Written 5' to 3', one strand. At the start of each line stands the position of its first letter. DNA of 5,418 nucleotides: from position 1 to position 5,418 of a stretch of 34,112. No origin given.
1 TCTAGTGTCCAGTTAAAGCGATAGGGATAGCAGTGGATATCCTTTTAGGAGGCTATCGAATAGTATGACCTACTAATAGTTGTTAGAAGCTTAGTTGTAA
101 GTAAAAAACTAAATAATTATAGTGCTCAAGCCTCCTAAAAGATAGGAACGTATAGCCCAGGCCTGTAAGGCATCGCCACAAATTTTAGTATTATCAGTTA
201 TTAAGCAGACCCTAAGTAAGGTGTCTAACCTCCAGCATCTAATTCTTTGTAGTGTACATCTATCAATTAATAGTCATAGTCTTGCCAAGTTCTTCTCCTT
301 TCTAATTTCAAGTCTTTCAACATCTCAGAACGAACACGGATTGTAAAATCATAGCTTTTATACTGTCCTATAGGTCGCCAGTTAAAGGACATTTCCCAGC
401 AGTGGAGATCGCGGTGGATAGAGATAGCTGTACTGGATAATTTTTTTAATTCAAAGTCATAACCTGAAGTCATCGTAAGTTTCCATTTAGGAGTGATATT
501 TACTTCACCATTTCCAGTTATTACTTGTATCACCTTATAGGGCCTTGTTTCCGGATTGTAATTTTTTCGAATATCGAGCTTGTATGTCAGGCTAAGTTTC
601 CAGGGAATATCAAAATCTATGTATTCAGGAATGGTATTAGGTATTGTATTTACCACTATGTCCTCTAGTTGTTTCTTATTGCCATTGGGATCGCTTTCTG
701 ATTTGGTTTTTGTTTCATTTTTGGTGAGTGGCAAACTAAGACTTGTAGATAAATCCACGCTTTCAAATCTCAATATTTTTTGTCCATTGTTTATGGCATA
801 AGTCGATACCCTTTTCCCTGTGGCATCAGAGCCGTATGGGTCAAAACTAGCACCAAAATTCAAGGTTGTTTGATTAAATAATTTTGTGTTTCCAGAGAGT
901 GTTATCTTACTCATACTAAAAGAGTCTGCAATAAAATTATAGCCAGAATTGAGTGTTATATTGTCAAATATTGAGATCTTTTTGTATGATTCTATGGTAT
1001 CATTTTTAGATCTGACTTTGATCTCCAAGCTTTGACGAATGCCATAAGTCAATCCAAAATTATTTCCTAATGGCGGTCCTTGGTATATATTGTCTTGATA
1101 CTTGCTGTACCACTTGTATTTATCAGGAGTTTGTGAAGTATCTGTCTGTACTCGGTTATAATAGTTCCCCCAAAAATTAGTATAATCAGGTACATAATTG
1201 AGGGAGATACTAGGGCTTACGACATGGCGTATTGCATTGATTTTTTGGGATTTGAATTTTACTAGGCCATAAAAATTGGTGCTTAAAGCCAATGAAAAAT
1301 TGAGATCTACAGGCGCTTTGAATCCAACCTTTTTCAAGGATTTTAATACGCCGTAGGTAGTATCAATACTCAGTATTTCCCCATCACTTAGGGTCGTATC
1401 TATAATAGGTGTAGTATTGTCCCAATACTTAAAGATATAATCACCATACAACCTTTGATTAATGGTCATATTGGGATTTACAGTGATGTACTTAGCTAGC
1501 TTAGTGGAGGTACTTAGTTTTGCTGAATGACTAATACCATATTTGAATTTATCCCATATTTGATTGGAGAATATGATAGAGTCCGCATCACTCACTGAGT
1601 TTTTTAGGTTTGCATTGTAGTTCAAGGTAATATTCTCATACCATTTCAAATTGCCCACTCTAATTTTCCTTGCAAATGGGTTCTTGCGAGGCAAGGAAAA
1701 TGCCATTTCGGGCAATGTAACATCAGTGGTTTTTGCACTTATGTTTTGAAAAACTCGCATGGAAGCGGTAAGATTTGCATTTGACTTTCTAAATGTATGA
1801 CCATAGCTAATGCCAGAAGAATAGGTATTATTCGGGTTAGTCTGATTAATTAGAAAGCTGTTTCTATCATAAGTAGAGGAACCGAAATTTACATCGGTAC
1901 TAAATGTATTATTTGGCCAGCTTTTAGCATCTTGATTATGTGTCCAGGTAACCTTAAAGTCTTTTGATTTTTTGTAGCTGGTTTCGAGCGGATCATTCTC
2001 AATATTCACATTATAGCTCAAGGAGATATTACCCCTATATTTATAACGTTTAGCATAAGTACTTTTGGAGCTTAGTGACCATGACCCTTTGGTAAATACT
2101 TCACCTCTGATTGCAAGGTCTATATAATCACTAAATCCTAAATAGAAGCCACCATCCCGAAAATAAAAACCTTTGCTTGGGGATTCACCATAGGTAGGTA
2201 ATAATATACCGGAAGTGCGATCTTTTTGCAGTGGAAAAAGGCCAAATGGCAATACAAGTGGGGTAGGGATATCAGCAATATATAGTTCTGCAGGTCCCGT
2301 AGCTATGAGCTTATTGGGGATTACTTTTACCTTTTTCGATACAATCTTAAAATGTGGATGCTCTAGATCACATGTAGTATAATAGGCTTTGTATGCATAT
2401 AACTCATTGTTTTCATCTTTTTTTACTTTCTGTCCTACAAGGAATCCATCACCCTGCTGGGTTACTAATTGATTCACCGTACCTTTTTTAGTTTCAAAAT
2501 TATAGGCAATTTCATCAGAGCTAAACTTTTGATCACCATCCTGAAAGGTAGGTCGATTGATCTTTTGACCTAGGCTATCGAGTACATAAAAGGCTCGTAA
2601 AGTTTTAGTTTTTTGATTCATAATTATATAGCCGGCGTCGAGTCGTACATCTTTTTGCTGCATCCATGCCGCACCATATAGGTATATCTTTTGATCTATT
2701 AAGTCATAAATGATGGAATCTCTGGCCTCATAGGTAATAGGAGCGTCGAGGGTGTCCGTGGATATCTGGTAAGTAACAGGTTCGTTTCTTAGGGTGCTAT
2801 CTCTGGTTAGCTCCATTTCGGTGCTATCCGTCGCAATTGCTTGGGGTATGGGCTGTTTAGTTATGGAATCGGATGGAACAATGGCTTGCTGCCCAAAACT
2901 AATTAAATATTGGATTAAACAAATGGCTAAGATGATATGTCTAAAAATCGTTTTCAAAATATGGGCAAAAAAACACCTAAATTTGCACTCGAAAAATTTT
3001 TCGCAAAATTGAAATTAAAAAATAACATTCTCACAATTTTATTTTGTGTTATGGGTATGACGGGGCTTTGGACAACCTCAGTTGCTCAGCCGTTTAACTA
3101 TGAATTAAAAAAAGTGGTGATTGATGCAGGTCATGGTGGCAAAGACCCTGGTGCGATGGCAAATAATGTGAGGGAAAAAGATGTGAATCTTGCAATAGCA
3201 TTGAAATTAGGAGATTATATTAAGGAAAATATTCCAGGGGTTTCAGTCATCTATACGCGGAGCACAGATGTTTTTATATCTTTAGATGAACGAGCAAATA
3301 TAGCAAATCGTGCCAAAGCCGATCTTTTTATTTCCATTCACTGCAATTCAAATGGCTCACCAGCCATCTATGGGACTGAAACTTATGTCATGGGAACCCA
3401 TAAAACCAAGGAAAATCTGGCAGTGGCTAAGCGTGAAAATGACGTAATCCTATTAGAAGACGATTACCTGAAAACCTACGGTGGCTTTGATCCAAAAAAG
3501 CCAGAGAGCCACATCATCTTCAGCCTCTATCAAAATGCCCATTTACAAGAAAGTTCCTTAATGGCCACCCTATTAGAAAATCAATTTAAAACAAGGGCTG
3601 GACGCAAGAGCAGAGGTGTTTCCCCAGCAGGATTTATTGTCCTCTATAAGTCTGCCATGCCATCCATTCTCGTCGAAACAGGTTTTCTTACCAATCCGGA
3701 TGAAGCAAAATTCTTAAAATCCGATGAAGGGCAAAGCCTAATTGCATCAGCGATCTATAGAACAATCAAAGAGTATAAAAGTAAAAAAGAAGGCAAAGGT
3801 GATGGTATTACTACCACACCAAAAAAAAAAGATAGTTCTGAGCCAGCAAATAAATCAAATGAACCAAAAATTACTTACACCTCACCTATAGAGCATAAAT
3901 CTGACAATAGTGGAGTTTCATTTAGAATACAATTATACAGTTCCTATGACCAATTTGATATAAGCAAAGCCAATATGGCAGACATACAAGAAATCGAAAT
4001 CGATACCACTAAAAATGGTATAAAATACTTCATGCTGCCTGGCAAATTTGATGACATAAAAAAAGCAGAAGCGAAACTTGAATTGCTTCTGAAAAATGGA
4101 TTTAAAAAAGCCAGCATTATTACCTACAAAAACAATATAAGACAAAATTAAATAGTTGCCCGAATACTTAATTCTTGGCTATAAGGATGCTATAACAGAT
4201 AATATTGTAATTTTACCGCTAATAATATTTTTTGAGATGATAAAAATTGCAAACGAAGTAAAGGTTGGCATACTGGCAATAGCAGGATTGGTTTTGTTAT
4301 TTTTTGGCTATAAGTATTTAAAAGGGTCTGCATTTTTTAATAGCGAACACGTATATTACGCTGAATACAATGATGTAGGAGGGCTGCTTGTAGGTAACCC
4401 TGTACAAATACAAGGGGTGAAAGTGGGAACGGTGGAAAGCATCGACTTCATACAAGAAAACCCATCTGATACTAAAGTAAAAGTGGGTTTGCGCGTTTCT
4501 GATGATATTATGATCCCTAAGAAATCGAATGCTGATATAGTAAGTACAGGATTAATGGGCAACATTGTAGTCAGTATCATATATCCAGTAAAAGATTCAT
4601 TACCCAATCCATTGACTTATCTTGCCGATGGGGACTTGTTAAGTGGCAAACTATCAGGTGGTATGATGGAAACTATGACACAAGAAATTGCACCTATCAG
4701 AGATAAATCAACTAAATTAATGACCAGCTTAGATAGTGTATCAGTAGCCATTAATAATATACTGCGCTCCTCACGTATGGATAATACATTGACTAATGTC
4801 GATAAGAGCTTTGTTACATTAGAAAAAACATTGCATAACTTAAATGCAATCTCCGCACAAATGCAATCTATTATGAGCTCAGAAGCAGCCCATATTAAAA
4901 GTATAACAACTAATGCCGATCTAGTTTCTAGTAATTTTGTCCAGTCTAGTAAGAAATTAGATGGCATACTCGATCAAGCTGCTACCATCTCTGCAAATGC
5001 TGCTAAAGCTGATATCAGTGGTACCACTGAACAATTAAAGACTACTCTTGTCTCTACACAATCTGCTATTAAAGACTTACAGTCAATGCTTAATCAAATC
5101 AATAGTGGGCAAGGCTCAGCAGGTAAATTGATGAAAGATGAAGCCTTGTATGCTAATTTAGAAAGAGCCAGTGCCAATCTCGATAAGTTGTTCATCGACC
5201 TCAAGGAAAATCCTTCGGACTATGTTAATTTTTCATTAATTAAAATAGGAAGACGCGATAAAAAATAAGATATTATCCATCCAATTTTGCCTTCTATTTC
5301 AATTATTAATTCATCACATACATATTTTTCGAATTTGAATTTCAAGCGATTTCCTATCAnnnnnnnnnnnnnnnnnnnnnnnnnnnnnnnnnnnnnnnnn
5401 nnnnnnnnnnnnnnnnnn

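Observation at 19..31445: Seven copies of an unrecognised GC-rich mosaic element occupy almost every long intergenic spacer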

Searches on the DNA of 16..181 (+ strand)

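Call 91: build_rna_model(alignment_id=A3, structure=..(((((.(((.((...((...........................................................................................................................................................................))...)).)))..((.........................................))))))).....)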
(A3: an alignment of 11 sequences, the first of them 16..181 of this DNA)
Model R1 built from alignment A3 (11 sequences, 258 columns); structure: as given.
model positions 92; base pairs 14; branch points 1; effective number of sequences 2.7; information 0.62 bits per position. Calibrated on 0.2 Mb of random sequence (short: E-values are rough).
structure used (alignment columns):
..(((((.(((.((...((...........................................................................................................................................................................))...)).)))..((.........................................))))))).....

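Call 92: search_with_rna_model(model_id=R1, source=window, filters=off, max_evalue=10)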
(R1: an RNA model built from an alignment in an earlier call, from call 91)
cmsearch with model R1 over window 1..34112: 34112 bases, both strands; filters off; matches with E-value up to 10: 14.
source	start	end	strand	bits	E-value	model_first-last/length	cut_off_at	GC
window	18321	18459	-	72.5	6.8e-17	1-92/92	no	0.57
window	25807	25995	-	69.6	3.9e-16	1-92/92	no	0.46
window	7479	7629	-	67.8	1.1e-15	1-92/92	no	0.56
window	16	181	+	58.7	2.4e-13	1-92/92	no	0.39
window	7791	7908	+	54.6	2.8e-12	1-92/92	no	0.56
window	20355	20476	+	47.9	1.5e-10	1-92/92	no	0.6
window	31201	31277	-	17.7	0.0087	1-92/92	no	0.38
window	5201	5236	-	11.9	0.26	1-92/92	no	0.31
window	24567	24692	+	9.7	0.97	1-92/92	no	0.4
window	12696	12748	-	8.4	2.1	1-92/92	no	0.42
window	24480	24503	-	7.2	4.3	1-92/92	no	0.46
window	20621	20699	-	6.7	5.7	1-92/92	no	0.41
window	6313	6351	-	6.3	7.6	1-92/92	no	0.46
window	30912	30975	-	6.2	7.7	1-92/92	no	0.34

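Call 93: search_with_rna_model(model_id=R1, sources=[L001, L003, L016, L022, L026, L028, L048, L049, L050, L051, L052, L053, L054], filters=default, max_evalue=1)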
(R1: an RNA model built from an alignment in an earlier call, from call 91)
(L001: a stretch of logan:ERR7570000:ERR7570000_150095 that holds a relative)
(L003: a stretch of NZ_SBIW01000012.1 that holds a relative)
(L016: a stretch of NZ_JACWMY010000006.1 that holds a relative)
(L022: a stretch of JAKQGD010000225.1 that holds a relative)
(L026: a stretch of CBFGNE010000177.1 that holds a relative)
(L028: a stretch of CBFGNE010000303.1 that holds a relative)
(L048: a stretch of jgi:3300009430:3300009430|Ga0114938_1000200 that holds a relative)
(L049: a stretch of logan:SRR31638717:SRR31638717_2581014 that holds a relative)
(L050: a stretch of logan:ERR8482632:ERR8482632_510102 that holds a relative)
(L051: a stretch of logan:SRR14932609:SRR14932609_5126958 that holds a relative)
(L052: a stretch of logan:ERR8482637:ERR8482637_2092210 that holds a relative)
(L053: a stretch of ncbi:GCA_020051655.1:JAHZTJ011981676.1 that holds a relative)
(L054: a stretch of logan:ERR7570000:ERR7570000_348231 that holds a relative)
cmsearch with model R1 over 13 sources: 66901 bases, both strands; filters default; matches with E-value up to 1: 9.
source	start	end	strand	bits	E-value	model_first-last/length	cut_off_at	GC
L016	5256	5361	-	94.6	2.8e-22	1-92/92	no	0.58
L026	3223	3328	+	93.8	4.4e-22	1-92/92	no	0.57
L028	3141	3246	-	92.1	1.3e-21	1-92/92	no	0.57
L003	5519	5624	+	83.9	1.5e-19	1-92/92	no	0.58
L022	462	537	+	77.2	8.2e-18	1-92/92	no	0.62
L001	10529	10646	-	53.1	1.4e-11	1-92/92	no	0.55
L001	10808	10947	+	47.3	4.1e-10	1-81/92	3'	0.56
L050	3316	3436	-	45.6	1.1e-09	1-92/92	no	0.6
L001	1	29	+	20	0.0044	65-92/92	5'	0.59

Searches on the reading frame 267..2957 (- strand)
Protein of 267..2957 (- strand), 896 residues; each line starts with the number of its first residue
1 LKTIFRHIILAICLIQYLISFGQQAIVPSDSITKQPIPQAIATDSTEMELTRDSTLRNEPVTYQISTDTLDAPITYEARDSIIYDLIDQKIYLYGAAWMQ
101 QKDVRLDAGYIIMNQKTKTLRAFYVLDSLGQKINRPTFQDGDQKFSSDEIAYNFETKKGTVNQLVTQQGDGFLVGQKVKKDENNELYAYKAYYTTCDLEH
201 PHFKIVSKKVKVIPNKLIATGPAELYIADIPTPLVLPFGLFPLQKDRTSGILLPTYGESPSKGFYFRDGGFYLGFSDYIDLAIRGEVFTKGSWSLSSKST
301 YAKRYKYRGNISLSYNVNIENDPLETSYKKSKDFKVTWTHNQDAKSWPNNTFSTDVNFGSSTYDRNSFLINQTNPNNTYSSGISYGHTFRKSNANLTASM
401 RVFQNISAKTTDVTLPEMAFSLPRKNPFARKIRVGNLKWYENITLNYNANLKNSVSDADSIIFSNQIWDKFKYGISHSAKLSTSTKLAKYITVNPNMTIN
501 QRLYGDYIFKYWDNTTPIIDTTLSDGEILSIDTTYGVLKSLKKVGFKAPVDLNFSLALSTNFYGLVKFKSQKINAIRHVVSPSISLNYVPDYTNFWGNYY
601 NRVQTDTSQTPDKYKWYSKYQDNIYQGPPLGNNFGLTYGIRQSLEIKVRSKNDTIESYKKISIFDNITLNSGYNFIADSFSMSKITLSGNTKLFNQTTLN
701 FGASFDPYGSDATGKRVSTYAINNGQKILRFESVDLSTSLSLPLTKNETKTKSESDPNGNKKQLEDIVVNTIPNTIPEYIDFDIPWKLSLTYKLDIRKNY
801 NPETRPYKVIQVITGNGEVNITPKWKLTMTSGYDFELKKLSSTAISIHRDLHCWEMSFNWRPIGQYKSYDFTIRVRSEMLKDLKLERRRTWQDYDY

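Call 57: search_protein_families(library=pfam, proteins=[window:267-2957:-])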
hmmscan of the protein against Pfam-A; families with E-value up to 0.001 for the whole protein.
window:267-2957:- (896 aa): 1 family
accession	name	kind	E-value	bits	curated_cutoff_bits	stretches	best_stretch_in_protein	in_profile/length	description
PF19838.5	LptD_2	-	4.4e-148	494.2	22.5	1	218-708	1-464/464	LptD protein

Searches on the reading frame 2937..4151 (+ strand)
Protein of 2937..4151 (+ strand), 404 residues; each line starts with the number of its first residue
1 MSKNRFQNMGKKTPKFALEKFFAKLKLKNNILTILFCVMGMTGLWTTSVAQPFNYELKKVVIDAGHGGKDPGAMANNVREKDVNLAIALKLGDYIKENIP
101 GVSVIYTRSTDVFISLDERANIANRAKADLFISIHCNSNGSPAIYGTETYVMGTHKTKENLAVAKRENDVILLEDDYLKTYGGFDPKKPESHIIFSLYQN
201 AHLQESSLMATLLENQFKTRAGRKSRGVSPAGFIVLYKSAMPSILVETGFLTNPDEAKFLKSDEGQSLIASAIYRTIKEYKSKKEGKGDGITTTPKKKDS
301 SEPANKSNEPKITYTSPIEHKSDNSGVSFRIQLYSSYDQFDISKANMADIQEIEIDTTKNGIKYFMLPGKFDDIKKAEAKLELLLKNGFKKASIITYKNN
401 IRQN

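Call 57: search_protein_families(library=pfam, proteins=[window:2937-4151:+])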
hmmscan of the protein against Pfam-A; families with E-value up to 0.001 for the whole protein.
window:2937-4151:+ (404 aa): 1 family
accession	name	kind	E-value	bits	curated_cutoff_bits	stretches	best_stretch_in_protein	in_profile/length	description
PF01520.23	Amidase_3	-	7.6e-55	186.1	27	1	60-278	1-173/174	N-acetylmuramoyl-L-alanine amidase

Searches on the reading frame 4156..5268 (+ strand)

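Call 57: search_protein_families(library=pfam, proteins=[window:4156-5268:+])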
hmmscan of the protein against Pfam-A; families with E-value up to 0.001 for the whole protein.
window:4156-5268:+ (370 aa): 1 family
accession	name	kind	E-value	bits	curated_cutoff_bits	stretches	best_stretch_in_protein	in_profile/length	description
PF02470.25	MlaD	-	2.7e-16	60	25.1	1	66-142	4-79/81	MlaD protein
